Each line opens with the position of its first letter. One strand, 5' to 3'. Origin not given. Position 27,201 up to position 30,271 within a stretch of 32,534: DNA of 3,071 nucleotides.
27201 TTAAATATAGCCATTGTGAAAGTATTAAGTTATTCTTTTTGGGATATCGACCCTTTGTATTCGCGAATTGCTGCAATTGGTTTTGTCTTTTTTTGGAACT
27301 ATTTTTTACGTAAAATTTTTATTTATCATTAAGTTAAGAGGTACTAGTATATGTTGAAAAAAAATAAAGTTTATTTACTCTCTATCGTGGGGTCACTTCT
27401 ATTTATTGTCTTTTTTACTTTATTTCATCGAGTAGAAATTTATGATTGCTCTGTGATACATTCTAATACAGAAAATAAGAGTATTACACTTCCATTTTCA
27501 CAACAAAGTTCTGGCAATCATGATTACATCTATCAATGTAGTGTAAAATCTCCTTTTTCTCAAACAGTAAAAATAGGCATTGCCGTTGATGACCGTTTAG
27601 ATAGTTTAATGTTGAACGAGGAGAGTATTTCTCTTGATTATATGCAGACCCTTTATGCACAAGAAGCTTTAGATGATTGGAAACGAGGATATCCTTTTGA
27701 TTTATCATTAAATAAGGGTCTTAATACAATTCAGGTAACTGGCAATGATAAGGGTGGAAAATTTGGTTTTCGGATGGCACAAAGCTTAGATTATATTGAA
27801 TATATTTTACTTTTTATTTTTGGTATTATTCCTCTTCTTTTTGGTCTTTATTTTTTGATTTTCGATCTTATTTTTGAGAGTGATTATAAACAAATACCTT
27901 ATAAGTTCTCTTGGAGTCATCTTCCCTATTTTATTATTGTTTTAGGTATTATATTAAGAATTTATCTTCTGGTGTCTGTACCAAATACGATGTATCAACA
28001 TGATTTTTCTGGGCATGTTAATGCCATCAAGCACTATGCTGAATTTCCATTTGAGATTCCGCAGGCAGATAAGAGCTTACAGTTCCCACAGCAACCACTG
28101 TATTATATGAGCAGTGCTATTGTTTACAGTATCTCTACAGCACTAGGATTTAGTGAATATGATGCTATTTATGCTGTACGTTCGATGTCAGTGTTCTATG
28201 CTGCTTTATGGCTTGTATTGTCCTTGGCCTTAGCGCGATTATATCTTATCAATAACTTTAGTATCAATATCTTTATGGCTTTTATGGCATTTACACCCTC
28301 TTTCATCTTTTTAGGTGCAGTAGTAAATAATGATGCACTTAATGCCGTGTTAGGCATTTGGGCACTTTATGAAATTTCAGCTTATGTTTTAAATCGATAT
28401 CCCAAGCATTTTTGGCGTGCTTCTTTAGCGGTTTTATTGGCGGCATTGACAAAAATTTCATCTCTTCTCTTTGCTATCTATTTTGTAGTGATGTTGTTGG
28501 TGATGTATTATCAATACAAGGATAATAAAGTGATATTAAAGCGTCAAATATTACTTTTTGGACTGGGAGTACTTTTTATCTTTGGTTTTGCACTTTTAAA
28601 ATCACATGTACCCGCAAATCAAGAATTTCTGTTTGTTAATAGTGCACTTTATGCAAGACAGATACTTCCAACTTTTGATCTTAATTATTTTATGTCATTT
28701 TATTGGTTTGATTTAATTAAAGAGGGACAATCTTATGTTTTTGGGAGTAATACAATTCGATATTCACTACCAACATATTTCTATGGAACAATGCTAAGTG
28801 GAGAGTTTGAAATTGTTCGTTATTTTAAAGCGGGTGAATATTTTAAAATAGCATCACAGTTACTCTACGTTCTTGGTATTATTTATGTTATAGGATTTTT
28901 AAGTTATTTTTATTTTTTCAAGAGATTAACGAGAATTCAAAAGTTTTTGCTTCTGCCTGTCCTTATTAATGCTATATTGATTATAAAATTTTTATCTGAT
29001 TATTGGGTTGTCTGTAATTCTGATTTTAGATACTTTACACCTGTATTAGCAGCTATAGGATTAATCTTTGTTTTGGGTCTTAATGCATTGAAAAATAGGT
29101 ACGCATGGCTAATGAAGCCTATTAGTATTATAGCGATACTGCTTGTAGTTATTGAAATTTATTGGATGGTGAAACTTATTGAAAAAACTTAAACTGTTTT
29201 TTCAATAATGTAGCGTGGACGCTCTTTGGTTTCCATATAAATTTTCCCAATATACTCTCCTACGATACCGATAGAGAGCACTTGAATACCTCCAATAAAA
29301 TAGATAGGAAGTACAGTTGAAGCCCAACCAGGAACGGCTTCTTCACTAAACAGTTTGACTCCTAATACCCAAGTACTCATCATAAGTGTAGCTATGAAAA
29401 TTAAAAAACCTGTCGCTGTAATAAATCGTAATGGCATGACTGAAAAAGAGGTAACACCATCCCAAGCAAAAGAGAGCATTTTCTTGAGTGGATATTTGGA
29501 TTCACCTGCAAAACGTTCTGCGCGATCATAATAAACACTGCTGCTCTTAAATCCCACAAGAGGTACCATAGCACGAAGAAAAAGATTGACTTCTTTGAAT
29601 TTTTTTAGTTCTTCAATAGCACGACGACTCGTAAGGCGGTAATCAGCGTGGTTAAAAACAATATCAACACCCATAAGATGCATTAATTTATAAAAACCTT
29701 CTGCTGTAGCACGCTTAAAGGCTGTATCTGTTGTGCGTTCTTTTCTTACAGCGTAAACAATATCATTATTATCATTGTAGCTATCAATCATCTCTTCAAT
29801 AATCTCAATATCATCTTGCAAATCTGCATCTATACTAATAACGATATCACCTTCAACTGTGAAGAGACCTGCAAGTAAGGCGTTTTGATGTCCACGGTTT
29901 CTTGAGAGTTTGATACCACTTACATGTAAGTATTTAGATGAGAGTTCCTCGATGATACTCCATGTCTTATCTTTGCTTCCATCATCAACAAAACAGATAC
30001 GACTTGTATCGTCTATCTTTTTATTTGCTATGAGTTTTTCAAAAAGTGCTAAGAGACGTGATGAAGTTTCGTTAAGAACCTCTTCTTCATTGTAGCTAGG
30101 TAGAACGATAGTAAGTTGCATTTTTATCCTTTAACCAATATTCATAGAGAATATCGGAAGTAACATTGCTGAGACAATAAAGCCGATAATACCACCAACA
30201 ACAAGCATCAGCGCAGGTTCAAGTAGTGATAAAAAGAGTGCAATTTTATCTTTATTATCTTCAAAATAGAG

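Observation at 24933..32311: Candidate periplasmic glycosylation system (PA14 protein, PMT/GT39-like GT-C, GtrA, second GT-C, GtrB) wired into a pseudopilin/GspF operon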

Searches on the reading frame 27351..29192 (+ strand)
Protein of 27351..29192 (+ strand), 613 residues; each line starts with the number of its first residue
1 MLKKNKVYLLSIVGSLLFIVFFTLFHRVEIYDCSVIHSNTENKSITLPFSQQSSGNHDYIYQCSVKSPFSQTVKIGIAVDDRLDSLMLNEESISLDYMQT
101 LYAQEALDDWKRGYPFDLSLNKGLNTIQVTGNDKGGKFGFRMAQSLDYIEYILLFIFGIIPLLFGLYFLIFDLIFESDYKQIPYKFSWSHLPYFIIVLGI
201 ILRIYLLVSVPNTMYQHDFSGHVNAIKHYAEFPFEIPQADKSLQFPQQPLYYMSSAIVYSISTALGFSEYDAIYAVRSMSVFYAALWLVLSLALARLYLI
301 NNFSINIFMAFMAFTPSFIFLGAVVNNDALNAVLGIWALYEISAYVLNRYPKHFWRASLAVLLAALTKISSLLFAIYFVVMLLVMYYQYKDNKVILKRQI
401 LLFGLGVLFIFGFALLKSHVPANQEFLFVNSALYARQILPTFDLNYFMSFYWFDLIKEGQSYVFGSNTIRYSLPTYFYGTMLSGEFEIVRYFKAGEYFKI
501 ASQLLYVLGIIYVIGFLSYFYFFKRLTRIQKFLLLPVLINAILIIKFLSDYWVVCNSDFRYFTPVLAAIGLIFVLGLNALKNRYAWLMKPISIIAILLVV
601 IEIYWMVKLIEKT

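Call 3: search_protein_families(library=pfam, proteins=[window:27351-29192:+], max_evalue=0.01)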
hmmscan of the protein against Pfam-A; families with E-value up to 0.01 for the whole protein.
window:27351-29192:+ (613 aa): 0 families

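Call 4: search_protein_families(library=ncbifam, proteins=[window:27351-29192:+], max_evalue=0.01)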
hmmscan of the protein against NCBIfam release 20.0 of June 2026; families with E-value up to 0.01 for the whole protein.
window:27351-29192:+ (613 aa): 0 families

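Call 23: search_solved_structures(query=window:27351-29192:+, max_evalue=1)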
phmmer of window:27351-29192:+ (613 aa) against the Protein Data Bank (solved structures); distinct sequences matched with E-value up to 1: 1.
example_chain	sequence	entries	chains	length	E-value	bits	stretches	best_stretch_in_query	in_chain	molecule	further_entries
7qca_LMM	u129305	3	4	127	0.75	11.8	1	63-138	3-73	Ubiquitin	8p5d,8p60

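Call 24: find_homologous_proteins(query=window:27351-29192:+, max_evalue=0.001)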
Query window:27351-29192:+ (613 aa): 54 proteins with E <= 0.001 among 8000 candidates.
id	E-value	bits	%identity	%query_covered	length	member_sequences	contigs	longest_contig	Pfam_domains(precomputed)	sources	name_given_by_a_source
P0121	0.0e+0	1265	100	94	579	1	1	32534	-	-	-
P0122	0.0e+0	1178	87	100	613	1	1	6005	-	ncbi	-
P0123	0.0e+0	1052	75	100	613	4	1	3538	-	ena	-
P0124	7.4e-235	800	78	77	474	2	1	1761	-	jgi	jgi:hypothetical protein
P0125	1.6e-226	772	54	100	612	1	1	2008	-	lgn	-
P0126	3.0e-213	728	53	100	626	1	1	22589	-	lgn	-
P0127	2.2e-200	686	52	97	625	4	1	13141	-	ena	-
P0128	3.1e-200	685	53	96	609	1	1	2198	PF13231.13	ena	-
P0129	2.4e-199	682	52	97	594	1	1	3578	-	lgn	-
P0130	6.8e-199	681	50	99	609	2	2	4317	-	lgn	-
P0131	4.9e-196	671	51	95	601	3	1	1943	PF09913.16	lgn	-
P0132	2.1e-195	669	50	98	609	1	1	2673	PF09913.16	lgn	-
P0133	7.1e-193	661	50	100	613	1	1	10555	PF13231.13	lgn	-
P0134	7.9e-185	634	49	96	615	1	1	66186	PF13231.13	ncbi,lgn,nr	ncbi:MAG: hypothetical protein JXK05_05065 [Campylobacterales bacterium]|nr:hypothetical protein [Ca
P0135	1.5e-182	627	47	98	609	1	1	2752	PF09913.16,PF13231.13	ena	-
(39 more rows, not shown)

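Call 26: search_solved_structures(query=A2, max_evalue=1, show_alignments=1)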
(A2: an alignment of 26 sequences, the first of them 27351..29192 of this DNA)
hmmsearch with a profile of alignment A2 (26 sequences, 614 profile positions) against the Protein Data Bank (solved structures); distinct sequences matched with E-value up to 1: 1.
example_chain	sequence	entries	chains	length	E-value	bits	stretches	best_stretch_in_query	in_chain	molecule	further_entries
5z62_B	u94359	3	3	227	0.033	15.7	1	138-209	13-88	Cytochrome c oxidase subunit 2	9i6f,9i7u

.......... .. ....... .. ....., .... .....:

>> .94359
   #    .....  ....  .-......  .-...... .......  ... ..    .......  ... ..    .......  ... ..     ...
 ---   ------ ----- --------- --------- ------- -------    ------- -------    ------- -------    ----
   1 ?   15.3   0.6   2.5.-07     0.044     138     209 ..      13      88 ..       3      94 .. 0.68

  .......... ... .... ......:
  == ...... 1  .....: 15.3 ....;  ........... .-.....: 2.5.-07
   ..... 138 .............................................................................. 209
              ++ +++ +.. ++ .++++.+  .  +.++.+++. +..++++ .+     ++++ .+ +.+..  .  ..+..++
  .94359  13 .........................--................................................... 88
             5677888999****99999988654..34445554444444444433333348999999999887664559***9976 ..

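Call 43: predict_structure(alignment_id=A2)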
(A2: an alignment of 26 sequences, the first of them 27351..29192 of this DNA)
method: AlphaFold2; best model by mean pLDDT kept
length: 613 residues; sequences in the alignment: 26
mean_pLDDT: 79.8   pTM: 0.76
mean pLDDT of the five models: 79.8, 77.8, 74.0, 72.3, 70.6
residues with pLDDT >= 90: 123; 70-90: 378; 50-70: 75; < 50: 37
segments of 3 or more residues with pLDDT < 50: 104-111, 173-188, 240-244, 461-463
pLDDT, mean of each block of 10 residues (from residue 1): 65 87 85 78 81 79 90 82 83 79 50 76 91 74 82 84 72 39 44 88 88 67 80 63 58 87 91 89 89 86 89 89 82 91 85 88 82 89 79 83 86 70 58 62 82 78 63 87 74 75 90 94 87 90 82 80 91 93 87 92 88 77
secondary structure, 60 per line:
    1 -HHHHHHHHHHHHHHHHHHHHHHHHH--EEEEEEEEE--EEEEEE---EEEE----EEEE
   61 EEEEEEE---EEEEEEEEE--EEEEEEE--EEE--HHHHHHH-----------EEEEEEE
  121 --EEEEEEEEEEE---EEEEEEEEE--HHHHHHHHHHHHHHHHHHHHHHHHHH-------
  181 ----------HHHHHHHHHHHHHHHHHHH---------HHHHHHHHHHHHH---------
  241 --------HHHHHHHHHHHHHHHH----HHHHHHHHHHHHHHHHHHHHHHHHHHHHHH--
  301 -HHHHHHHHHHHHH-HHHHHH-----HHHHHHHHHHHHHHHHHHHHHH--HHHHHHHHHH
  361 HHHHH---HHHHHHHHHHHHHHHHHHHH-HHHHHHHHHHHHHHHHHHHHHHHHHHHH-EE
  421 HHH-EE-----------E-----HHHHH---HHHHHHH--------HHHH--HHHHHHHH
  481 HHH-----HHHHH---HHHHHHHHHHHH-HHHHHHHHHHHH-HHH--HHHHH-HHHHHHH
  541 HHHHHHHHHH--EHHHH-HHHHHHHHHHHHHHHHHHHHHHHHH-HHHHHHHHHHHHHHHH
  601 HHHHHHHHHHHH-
elements in order: H2-26 E29-37 E40-45 E49-52 E57-67 E71-79 E82-88 E91-93 H96-102 E114-120 E123-133 E137-145 H148-173 H191-209 H219-231 H249-264 H269-298 H302-314 H316-321 H327-348 H351-365 H369-388 H390-417 H444-448 H452-458 H467-470 H473-483 H489-493 H497-508 H510-521 H528-532 H534-550 H554-557 H559-583 H585-612

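Call 46: fold_search(model_id=the predicted structure, library=pdb)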
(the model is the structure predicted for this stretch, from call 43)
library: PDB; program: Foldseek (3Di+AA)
matches with E <= 10: 902; with E <= 0.001: 22
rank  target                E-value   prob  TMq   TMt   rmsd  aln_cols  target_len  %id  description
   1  7bvc_A                4.1e-06  1.00  0.41  0.26  14.8       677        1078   11  Cryo-EM structure of Mycobacterium smegmatis arabinosyltransferase EmbA-EmbB-AcpM2 in complex with ethambutol (released 2020-04-29)
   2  7bvf_B                4.1e-06  1.00  0.37  0.24  15.3       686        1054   12  Cryo-EM structure of Mycobacterium tuberculosis arabinosyltransferase EmbA-EmbB-AcpM2 in complex with ethambutol (released 2020-04-29)
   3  7bve_A                1.7e-05  1.00  0.38  0.25  15.3       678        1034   12  Cryo-EM structure of Mycobacterium smegmatis arabinosyltransferase EmbC2-AcpM2 in complex with ethambutol (released 2020-04-29)
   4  6x0o                  1.8e-05  1.00  0.32  0.21  17.5       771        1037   11  Single-Particle Cryo-EM Structure of Arabinosyltransferase EmbB from Mycobacterium smegmatis (released 2020-06-10)
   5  7bvh_A                3.4e-05  1.00  0.38  0.25  15.1       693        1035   12  Crystal structure of arabinosyltransferase EmbC2-AcpM2 complex from Mycobacterium smegmatis complexed with di-arabinos (released 2020-04-29)
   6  7bvf_A                3.6e-05  1.00  0.37  0.24  14.9       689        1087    8  Cryo-EM structure of Mycobacterium tuberculosis arabinosyltransferase EmbA-EmbB-AcpM2 in complex with ethambutol (released 2020-04-29)
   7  6gxc_A                8.7e-05  1.00  0.38  0.34  10.4       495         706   14  Bacterial oligosaccharyltransferase PglB in complex with an inhibitory peptide and a reactive lipid-linked oligosaccha (released 2018-11-14)
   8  6s7t_A                9.5e-05  1.00  0.38  0.33  10.6       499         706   12  Cryo-EM structure of human oligosaccharyltransferase complex OST-B (released 2019-12-18)
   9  9n9j_I                1.1e-04  1.00  0.37  0.33  18.1       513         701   12  Structure of a GRP94 folding intermediate engaged with a CCDC134- and FKBP11-bound secretory translocon (released 2025-11-19)
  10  5ogl_A                2.0e-04  1.00  0.38  0.34  10.7       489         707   14  Structure of bacterial oligosaccharyltransferase PglB in complex with an acceptor peptide and an lipid-linked oligosac (released 2017-10-25)
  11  8age_A                2.3e-04  1.00  0.39  0.38  15.4       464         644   14  Structure of yeast oligosaccharylransferase complex with acceptor peptide bound (released 2022-12-07)
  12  8b6l_I                2.5e-04  1.00  0.33  0.30  17.8       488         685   13  Subtomogram average of the human Sec61-TRAP-OSTA-translocon (released 2022-12-07)
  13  7bx8_A                2.5e-04  1.00  0.34  0.22  15.7       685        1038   12  Mycobacterium smegmatis arabinosyltransferase complex EmbB2-AcpM2 in symmetric "resting state" (released 2020-05-27)
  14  8pn9_A                2.9e-04  1.00  0.39  0.37  15.6       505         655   11  Structure of human oligosaccharyltransferase OST-A complex bound to NGI-1 (released 2024-05-08)
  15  7oci_F                3.1e-04  1.00  0.39  0.37  14.2       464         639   13  Cryo-EM structure of yeast Ost6p containing oligosaccharyltransferase complex (released 2022-02-16)
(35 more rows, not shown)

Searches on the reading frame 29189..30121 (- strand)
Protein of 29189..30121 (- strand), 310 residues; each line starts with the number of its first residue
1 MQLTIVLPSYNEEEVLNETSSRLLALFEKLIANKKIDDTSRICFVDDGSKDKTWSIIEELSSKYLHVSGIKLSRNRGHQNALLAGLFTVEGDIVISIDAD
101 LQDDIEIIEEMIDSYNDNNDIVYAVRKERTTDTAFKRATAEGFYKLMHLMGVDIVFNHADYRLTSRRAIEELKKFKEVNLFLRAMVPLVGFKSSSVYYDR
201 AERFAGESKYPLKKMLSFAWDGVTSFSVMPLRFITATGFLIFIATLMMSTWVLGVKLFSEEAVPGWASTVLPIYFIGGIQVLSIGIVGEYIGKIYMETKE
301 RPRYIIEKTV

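Call 3: search_protein_families(library=pfam, proteins=[window:29189-30121:-], max_evalue=0.01)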
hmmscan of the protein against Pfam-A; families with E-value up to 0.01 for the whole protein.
window:29189-30121:- (310 aa): 2 families
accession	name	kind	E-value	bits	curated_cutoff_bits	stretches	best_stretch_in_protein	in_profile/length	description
PF00535.33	Glycos_transf_2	-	8.8e-28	97.8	23.3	1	4-172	1-167/168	Glycosyl transferase family 2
PF10111.15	Glyco_tranf_2_2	-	0.00048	20.1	27.3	1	29-135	18-133/276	Glycosyltransferase like family 2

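Call 4: search_protein_families(library=ncbifam, proteins=[window:29189-30121:-], max_evalue=0.01)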
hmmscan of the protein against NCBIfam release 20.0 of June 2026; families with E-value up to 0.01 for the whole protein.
window:29189-30121:- (310 aa): 16 families
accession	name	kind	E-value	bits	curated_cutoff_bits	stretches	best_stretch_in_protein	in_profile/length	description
NF047588.1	GlcsyltransPgfSStrep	equivalog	3.4e-71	240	500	1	1-309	1-305/308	glycosyltransferase PgfS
NF007986.1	PRK10714.1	equivalog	2.2e-43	148.5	529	1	3-310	8-312/316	undecaprenyl-phosphate 4-deoxy-4-formamido-L-arabinose transferase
TIGR03937.1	PgaC_IcaA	equivalog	4e-14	52.4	422.3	1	3-121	47-156/407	poly-beta-1,6-N-acetyl-D-glucosamine synthase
TIGR03111.1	glyc2_xrt_Gpos1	hypoth_equivalog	1.5e-09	37.2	363.95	1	2-147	50-187/439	TIGR03111 family XrtG-associated glycosyltransferase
NF010496.0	PRK13915.1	equivalog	1.4e-08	34.2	262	1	2-118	32-145/307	glucosyl-3-phosphoglycerate synthase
NF041875.1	EPS_EpsD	equivalog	2.7e-08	33.6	370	1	4-122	2-111/325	exopolysaccharide biosynthesis glycosyltransferase EpsD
NF007482.0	PRK10073.1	equivalog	3.8e-07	29.4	423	1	2-118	7-114/334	glycosyltransferase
TIGR04242.1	nodulat_NodC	equivalog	1.1e-06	27.9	550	1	5-118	52-159/395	chitooligosaccharide synthase NodC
TIGR04283.1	glyco_like_mftF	equivalog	3e-06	27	182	1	3-122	1-104/221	TIGR04283 family arsenosugar biosynthesis glycosyltransferase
TIGR03965.1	mycofact_glyco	equivalog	1e-05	24.6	280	1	3-117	76-181/467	mycofactocin biosynthesis glycosyltransferase MftF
NF058614.1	PPMAGASynPpgS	equivalog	9.5e-05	21.9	370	1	5-130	4-117/226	polyprenyl-phospho-N-acetylgalactosaminyl synthase PpgS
TIGR04182.1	glyco_TIGR04182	equivalog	0.00027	20.4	325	1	4-149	3-132/293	S-layer glycoprotein N-glycosyltransferase AglJ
NF041391.1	DPhHxTase_Halo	equivalog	0.00042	19.4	375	1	34-170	19-151/213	dolichyl-phosphate hexose transferase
NF038302.1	EPS_HpsE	equivalog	0.00062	18.8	300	1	1-103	1-99/307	hormogonium polysaccharide biosynthesis glycosyltransferase HpsE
NF047683.1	TeichurnBiosyTuaG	equivalog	0.0017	18.1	400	1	3-114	8-110/252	teichuronic acid biosynthesis protein TuaG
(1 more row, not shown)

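Call 29: search_solved_structures(query=window:29189-30121:-, max_evalue=0.00001)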
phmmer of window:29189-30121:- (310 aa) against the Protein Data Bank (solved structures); distinct sequences matched with E-value up to 0.00001: 7.
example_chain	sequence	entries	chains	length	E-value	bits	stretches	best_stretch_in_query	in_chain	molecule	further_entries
5ekp_C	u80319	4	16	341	1.1e-62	215.5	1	2-307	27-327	Uncharacterized glycosyltransferase sll0501 | Glycosyltransferase sll0501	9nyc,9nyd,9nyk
9nye_A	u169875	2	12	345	1.1e-62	215.4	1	2-307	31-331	Glycosyltransferase sll0501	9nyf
5eke_A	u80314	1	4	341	1.4e-61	211.9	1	2-307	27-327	Uncharacterized glycosyltransferase sll0501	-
9hwj_A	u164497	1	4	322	7.2e-36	127.5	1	3-309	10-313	Undecaprenyl-phosphate 4-deoxy-4-formamido-L-arabinose transferase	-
9bhc_C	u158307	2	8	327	3.9e-35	125.1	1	3-309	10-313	Undecaprenyl-phosphate 4-deoxy-4-formamido-L-arabinose transferase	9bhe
8vxh_A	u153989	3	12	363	5.7e-35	124.5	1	3-309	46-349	Undecaprenyl-phosphate 4-deoxy-4-formamido-L-arabinose transferase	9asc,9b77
5mlz_A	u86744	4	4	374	5.1e-14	55.8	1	1-126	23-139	Dolichol monophosphate mannose synthase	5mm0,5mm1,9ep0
